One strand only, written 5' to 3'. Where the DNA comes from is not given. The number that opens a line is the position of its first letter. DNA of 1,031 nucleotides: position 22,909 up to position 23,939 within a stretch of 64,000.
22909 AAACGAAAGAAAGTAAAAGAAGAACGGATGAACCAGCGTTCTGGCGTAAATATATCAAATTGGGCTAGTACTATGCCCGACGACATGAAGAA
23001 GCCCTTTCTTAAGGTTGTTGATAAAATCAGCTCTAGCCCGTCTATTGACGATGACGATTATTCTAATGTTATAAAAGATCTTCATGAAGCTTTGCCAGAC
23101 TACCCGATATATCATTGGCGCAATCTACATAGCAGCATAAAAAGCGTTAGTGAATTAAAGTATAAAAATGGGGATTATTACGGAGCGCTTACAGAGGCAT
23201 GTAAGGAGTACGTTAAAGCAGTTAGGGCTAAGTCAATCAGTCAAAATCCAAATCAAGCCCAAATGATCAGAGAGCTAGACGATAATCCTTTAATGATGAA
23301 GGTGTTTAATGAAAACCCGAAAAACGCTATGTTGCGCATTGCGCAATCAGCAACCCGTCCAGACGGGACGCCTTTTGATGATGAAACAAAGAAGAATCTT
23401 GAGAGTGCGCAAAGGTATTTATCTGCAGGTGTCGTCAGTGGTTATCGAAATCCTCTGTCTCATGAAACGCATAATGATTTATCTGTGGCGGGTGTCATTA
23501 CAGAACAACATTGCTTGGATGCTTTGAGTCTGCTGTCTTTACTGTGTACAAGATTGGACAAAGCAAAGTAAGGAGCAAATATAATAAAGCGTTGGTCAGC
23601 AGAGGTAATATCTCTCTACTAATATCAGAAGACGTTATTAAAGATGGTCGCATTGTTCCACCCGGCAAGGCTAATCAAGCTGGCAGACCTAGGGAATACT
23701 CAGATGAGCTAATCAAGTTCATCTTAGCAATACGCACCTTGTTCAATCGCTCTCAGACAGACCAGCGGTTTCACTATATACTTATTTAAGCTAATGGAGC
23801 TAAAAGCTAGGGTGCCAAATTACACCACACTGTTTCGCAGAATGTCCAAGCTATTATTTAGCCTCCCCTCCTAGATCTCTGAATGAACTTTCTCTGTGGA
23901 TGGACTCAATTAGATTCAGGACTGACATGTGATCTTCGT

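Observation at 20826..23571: Two-gene operon: m5C DNA methyltransferase plus a GHKL(MORC-like) ATPase fused to an Rx4H HEPN-type domain, with no recognisable endonuclease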

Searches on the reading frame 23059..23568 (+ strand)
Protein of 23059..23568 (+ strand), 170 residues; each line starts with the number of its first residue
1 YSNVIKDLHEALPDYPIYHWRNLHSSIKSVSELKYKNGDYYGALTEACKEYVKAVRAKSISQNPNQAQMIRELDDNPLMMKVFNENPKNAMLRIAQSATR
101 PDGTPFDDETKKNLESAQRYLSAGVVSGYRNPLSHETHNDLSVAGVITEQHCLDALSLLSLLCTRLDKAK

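Call 53: search_solved_structures(query=window:23068-23568:+, max_evalue=10, show_alignments=2)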
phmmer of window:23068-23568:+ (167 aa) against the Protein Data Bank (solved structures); distinct sequences matched with E-value up to 10: 2.
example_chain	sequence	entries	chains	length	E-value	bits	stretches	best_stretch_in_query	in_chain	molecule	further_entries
3pfy_A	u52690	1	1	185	0.79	13.1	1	14-98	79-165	OTU domain-containing protein 5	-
7sux_A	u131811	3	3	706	1.2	12.5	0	29-52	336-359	NADPH--cytochrome P450 reductase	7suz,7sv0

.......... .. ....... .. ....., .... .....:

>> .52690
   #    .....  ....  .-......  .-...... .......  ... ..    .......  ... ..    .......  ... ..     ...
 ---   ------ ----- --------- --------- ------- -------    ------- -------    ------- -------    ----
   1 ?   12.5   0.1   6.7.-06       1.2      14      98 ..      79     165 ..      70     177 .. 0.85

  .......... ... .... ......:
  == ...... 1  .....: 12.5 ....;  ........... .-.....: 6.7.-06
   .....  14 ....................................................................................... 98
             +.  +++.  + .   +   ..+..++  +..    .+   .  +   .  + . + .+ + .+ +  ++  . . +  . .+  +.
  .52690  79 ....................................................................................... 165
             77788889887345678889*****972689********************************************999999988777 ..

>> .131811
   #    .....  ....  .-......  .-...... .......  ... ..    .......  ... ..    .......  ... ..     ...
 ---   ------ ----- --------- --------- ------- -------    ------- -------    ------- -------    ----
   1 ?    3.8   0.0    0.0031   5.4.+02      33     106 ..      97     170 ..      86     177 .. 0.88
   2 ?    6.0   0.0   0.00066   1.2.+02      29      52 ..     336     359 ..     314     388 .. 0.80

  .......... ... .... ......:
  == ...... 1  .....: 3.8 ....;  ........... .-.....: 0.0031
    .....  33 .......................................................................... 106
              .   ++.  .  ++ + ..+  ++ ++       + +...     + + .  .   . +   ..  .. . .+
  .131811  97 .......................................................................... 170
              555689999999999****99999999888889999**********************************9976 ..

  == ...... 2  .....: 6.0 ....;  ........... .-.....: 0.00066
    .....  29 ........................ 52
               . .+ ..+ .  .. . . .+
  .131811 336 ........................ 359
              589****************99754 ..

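Call 61: predict_structure(alignment_id=A2)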
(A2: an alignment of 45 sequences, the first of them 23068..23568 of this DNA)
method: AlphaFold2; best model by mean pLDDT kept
length: 167 residues; sequences in the alignment: 45
mean_pLDDT: 90.8   pTM: 0.84
mean pLDDT of the five models: 90.8, 90.3, 86.6, 85.1, 85.1
residues with pLDDT >= 90: 132; 70-90: 24; 50-70: 8; < 50: 3
segments of 3 or more residues with pLDDT < 50: none
pLDDT, mean of each block of 10 residues (from residue 1): 53 81 96 95 97 97 96 94 86 90 93 95 93 92 95 97 93
secondary structure, 60 per line:
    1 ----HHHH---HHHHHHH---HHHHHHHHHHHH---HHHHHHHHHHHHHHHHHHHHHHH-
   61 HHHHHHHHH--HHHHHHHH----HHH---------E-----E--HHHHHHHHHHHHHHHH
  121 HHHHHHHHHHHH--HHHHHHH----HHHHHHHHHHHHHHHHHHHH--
elements in order: H5-8 H12-18 H22-33 H37-59 H61-69 H72-79 H105-132 H135-141 H146-165

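Call 64: fold_search(model_id=the predicted structure, library=pdb)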
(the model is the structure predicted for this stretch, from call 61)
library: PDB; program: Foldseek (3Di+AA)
matches with E <= 10: 97; with E <= 0.001: 0
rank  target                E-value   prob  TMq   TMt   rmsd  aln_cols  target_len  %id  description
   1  8ka6_A                9.1e-01  0.41  0.33  0.36   8.2       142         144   14  De novo design protein -NA7 (released 2024-08-07)
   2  8ka6_B                1.0e+00  0.30  0.32  0.35   8.7       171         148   13  De novo design protein -NA7 (released 2024-08-07)
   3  1gh0_A                1.1e+00  0.14  0.23  0.23  13.8       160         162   16  CRYSTAL STRUCTURE OF C-PHYCOCYANIN FROM SPIRULINA PLATENSIS (released 2001-06-06)
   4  7bxo_F                1.1e+00  0.23  0.31  0.37  11.8       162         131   12  Crystal structure of the toxin-antitoxin with AMP-PNP (released 2020-09-30)
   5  1ha7_A                1.4e+00  0.11  0.22  0.23  13.7       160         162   15  STRUCTURE OF A LIGHT-HARVESTING PHYCOBILIPROTEIN, C-PHYCOCYANIN FROM SPIRULINA PLATENSIS AT 2.2A RESOLUTION (released 2002-03-28)
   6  3h2v_B                1.6e+00  0.10  0.23  0.23  13.0       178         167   10  Human raver1 RRM1 domain in complex with human vinculin tail domain Vt (released 2009-07-28)
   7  7jm6_A                2.0e+00  0.06  0.19  0.08  19.1       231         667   12  Structure of chicken CLC-7 (released 2020-09-02)
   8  8dt0_B                2.1e+00  0.11  0.25  0.29  11.8       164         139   15  Scaffolding protein functional sites using deep learning (released 2022-08-10)
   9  3h2v_C                2.1e+00  0.08  0.23  0.23  13.0       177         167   10  Human raver1 RRM1 domain in complex with human vinculin tail domain Vt (released 2009-07-28)
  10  7bxo_D                2.2e+00  0.20  0.33  0.40  10.1       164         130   14  Crystal structure of the toxin-antitoxin with AMP-PNP (released 2020-09-30)
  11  2uul_A                2.2e+00  0.06  0.18  0.18  15.2       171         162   12  Crystal structure of C-phycocyanin from Phormidium, Lyngbya spp. (Marine) and Spirulina sp. (Fresh water) shows two di (released 2008-05-27)
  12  2kvp_MODEL_1_A        2.5e+00  0.08  0.25  0.26  16.9       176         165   11  Solution Structure of the R10 Domain of Talin (released 2010-05-05)
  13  6y07_MODEL_1_A        2.7e+00  0.04  0.18  0.19  16.3       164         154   12  Designing a Granulopoietic Protein by Topological Rescaffolding 1: Sohair (released 2020-03-18)
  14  3h2v_D                2.8e+00  0.08  0.25  0.24  13.0       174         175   11  Human raver1 RRM1 domain in complex with human vinculin tail domain Vt (released 2009-07-28)
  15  1jsw_C                2.9e+00  0.11  0.26  0.14   8.1       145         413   10  NATIVE L-ASPARTATE AMMONIA LYASE (released 1997-06-16)
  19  2hsb                  3.2e+00  0.18  0.34  0.42  11.4       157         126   15  Crystal structure of a hepn domain containing protein (af_0298) from archaeoglobus fulgidus at 1.95 A resolution (released 2006-08-15)
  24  6m6u_H                3.7e+00  0.12  0.31  0.37   9.4       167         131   13  Crystal structure the toxin-antitoxin MntA-HpeT mutant-D39ED41E (released 2020-09-30)
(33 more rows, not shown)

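Call 65: fold_search(model_id=the predicted structure, library=viral)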
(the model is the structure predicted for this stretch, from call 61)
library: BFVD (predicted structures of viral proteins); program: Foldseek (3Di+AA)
matches with E <= 10: 110; with E <= 0.001: 0
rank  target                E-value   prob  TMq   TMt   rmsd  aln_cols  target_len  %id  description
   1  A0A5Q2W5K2            1.2e+00  0.12  0.23  0.07  14.4       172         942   11  (no name in the UniProt tables at hand)
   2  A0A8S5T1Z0            1.8e+00  0.08  0.23  0.14  21.1       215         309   14  Uncharacterized protein [Myoviridae sp. ctp4Q36]
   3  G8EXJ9                1.8e+00  0.06  0.20  0.08  14.7       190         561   16  (no name in the UniProt tables at hand)
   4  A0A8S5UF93            2.0e+00  0.10  0.27  0.20  12.3       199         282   11  Uncharacterized protein [Myoviridae sp. ctcyQ27]
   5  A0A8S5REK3            2.5e+00  0.06  0.20  0.05  17.2       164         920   10  Tail tape measure protein [virus sp. ctqEG8]
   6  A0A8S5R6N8            2.6e+00  0.05  0.18  0.18  21.3       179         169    9  Uncharacterized protein [virus sp. ctah610]
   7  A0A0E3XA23            3.0e+00  0.04  0.16  0.10  15.2       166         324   10  ORF135A [Cyprinid herpesvirus 2]
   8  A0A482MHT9            3.3e+00  0.08  0.25  0.29  15.1       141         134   17  Uncharacterized protein [Serratia phage Parlo]
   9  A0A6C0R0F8            3.6e+00  0.02  0.17  0.13  18.4       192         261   13  Capsid morphogenesis protein [Listeria phage LP-018]
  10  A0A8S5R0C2            3.6e+00  0.02  0.14  0.06  17.2       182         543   10  Minor capsid protein [Siphoviridae sp. ctljn1]
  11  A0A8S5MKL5            3.6e+00  0.02  0.12  0.11  17.1       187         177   11  Uncharacterized protein [Siphoviridae sp. ctrpg19]
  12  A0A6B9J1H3            3.8e+00  0.06  0.21  0.25  10.7       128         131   13  Uncharacterized protein [Rhizobium phage RL2RES]
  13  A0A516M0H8            3.8e+00  0.05  0.21  0.16  13.9       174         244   13  (no name in the UniProt tables at hand)
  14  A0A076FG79            3.8e+00  0.05  0.21  0.15  15.6       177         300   15  Uncharacterized protein [Aureococcus anophagefferens virus]
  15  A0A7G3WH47            4.0e+00  0.02  0.13  0.07  24.7       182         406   12  Uncharacterized protein [Arthronema virus TR020]
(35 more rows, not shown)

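Call 67: search_protein_families(library=pfam, proteins=[window:23059-23568:+], max_evalue=10)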
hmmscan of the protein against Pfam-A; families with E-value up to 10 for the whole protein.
window:23059-23568:+ (170 aa): 4 families
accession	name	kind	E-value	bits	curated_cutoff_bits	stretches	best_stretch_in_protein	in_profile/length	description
PF09509.15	Hypoth_Ymh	-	5.5e-17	62.2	25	1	21-166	1-119/119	Protein of unknown function (Hypoth_ymh)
PF15605.11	Ntox28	-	0.1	13.1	25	1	97-121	45-67/113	Bacterial toxin 28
PF03009.23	GDPD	-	0.18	12.3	23.6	1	20-149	99-240/244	Glycerophosphoryl diester phosphodiesterase family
PF01669.22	Myelin_MBP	-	0.25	12.4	22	1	38-79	28-69/147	Myelin basic protein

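Call 70: search_solved_structures(query=A3, max_evalue=10, show_alignments=3)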
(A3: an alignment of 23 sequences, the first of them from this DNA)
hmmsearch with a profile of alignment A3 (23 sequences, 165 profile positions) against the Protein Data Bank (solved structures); distinct sequences matched with E-value up to 10: 2.
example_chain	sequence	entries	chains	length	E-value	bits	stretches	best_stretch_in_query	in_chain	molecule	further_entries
5cwc_A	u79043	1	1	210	0.023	17.8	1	23-103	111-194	Designed helical repeat protein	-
5cwg_A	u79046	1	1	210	0.28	14.2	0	23-103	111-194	Designed helical repeat protein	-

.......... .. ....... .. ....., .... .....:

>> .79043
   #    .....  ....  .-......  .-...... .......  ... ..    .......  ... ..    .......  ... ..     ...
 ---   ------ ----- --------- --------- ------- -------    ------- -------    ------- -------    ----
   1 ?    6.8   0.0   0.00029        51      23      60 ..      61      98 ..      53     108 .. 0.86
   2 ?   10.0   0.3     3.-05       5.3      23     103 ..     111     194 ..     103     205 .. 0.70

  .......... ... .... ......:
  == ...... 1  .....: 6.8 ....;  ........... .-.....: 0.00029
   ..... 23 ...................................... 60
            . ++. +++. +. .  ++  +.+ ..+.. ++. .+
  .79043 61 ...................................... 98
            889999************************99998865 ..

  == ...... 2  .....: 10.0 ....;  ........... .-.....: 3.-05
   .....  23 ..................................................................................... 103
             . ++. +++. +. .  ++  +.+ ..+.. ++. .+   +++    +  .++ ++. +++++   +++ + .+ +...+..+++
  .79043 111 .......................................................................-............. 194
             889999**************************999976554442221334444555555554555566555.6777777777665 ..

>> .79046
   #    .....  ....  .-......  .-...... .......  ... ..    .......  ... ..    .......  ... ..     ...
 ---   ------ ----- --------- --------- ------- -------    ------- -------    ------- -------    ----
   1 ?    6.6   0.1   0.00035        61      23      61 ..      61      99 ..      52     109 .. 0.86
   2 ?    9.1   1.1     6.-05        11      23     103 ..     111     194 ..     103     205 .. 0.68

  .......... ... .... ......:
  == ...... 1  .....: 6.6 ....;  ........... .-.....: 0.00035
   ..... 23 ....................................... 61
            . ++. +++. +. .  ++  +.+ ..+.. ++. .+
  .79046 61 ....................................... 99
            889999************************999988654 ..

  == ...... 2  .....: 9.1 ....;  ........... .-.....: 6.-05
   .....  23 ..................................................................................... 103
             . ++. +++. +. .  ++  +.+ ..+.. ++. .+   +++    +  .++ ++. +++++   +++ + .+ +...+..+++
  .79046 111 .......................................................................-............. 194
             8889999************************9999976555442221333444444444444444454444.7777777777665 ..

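Call 88: search_dna_similar(query=window:23068-23568:+, collection=plasmids, mode=protein, max_rows=25, max_evalue=0.001)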
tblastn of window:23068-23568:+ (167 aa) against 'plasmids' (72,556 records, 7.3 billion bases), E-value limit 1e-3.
Records with a match: 3; places in all: 3; records where one place covers at least 80% of the query: 3.
Best place of each record, by identity: <60% 3.
By first word of the organism name: Neisseria 2; Burkholderia 1.
By predicted mobility (MOB-suite, as given by PLSDB): non-mobilizable 3.
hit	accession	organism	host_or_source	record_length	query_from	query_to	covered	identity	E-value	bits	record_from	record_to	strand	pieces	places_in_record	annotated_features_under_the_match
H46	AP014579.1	Burkholderia sp. RPE67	Riptortus pedestris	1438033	1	166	99%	31.9%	8e-13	72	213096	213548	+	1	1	putative membrane protein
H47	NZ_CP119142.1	Neisseria gonorrhoeae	Homo sapiens,whole organism,synovial ...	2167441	1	167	100%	29.2%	1e-10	66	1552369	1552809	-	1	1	none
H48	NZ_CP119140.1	Neisseria gonorrhoeae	Homo sapiens,whole organism,blood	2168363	1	167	100%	29.2%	1e-10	66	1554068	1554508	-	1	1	none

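Call 93: search_protein_representatives(protein=window:23068-23568:+)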
Query: 167 residues. Proteins with E-value up to 0.001 (for the whole library): 198; up to 1e-10: 91; up to 1e-30: 3. The best 150 are listed.
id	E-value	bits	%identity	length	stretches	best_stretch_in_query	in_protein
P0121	2.8e-34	134.8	49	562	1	2-166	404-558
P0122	8.3e-33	130.0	47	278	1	2-166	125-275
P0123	6.2e-32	127.2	47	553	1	2-166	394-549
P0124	2.6e-30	121.9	47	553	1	2-165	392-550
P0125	1.0e-29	120.0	45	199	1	1-167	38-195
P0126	1.8e-28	115.9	47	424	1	2-166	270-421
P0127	5.3e-28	114.4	46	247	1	2-166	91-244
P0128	6.7e-28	114.0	44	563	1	1-166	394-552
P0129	1.0e-27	113.4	46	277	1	2-166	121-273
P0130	1.1e-27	113.3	45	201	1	2-165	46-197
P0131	2.8e-26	108.8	44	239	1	1-133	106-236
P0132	3.2e-26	108.6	44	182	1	1-154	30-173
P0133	3.6e-26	108.4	47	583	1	1-166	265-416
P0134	7.2e-26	107.4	41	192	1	2-167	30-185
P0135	9.3e-26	107.1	41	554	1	1-165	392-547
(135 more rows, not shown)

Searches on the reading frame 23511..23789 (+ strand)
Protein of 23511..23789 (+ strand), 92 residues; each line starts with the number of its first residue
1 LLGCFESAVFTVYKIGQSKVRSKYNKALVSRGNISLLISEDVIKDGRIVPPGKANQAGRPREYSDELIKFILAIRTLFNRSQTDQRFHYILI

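Call 4: search_protein_families(library=pfam, proteins=[window:23511-23789:+], max_evalue=0.1)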
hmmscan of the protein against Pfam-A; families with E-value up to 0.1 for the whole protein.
window:23511-23789:+ (92 aa): 2 families
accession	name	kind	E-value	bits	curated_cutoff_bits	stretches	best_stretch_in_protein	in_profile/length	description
PF13737.12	DDE_Tnp_1_5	-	3.8e-05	24.5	28.1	1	30-79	2-49/112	Transposase DDE domain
PF13411.12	MerR_1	-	0.084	13.4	21.6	0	49-80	26-55/69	MerR HTH family regulatory protein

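Call 6: search_protein_families(library=ncbifam, proteins=[window:23511-23789:+], max_evalue=0.1)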
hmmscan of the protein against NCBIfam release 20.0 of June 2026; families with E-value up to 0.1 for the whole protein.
window:23511-23789:+ (92 aa): 1 family
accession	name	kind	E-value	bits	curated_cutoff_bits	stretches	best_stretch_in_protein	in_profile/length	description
NF033579.1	transpos_IS5_2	equivalog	1.7e-07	31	140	1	22-80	4-59/289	IS5 family transposase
